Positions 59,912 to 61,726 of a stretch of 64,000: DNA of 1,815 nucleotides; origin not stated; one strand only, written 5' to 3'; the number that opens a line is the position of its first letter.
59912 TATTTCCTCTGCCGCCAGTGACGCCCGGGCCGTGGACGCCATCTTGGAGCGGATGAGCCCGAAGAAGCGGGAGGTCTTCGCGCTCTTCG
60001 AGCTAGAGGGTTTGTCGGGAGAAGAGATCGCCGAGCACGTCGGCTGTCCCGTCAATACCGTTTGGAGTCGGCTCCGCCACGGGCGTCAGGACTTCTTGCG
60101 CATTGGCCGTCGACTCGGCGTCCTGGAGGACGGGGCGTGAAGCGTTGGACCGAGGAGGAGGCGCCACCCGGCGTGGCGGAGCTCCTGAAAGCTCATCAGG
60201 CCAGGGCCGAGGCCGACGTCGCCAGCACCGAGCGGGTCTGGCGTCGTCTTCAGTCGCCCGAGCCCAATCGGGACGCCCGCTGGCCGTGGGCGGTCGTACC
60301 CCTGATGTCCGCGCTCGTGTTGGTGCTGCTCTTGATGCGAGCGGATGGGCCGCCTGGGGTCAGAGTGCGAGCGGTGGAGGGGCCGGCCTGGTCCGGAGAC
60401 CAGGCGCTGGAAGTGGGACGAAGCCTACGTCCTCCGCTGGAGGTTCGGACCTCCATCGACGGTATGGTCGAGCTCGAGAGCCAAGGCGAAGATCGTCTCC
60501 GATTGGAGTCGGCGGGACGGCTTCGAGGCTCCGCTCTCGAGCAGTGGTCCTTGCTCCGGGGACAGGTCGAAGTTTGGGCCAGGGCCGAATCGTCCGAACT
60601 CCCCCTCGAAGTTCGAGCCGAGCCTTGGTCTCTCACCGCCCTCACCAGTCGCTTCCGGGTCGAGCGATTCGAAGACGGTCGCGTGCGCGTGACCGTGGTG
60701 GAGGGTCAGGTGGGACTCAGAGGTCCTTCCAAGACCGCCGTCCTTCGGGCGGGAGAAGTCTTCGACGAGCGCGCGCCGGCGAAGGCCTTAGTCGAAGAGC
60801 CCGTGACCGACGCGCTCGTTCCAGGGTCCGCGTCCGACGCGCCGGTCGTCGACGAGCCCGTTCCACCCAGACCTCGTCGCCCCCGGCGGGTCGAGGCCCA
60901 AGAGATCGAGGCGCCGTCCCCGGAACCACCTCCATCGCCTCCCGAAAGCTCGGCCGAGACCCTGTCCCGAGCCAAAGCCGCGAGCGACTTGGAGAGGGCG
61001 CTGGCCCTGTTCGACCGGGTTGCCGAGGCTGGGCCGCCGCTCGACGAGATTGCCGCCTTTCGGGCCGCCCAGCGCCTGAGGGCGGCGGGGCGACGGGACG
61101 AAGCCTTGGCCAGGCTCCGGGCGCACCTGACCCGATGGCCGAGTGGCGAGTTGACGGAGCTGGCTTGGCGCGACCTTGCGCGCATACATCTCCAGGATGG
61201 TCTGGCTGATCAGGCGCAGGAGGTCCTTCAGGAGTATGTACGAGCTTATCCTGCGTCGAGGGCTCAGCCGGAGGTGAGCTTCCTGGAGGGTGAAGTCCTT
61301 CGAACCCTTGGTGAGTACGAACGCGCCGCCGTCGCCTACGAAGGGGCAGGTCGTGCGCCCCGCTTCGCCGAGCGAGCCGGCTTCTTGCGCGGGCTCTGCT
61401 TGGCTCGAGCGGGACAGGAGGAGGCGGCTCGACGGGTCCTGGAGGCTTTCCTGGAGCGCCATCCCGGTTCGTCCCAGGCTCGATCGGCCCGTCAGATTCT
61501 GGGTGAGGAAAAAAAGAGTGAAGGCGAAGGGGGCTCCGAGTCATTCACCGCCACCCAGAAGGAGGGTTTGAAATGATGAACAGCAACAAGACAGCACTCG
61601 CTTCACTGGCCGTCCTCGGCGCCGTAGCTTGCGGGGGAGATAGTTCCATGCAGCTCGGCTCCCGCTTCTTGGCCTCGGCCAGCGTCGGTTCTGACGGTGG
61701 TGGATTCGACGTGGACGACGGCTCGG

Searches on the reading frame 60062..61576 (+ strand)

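Call 60: search_protein_families(library=pfam, max_evalue=0.0001, proteins=[window:60062-61576:+])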
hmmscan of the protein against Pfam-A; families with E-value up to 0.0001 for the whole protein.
window:60062-61576:+ (504 aa): 8 families
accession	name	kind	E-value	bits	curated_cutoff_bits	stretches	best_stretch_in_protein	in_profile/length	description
PF13428.12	TPR_14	-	1e-09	38.6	23.5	0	368-400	3-35/44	Tetratricopeptide repeat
PF13174.12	TPR_6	-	9.3e-09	35.8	26.3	0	439-470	2-33/33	Tetratricopeptide repeat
PF13432.12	TPR_16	-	1.9e-08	35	32.7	0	334-399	2-64/65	Tetratricopeptide repeat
PF14559.12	TPR_19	-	7e-07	29.9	25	0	339-401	1-61/68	Tetratricopeptide repeat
PF04773.18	FecR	-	6.7e-06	26.9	24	1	128-217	3-96/97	FecR protein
PF09976.15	TPR_21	-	3e-05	24.3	25.5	1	301-431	46-174/193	Tetratricopeptide repeat-like domain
PF13525.12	YfiO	-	4.9e-05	23.6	25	0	331-412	7-88/203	Outer membrane lipoprotein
PF07719.23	TPR_2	-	6.2e-05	23.3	27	0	441-469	5-33/34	Tetratricopeptide repeat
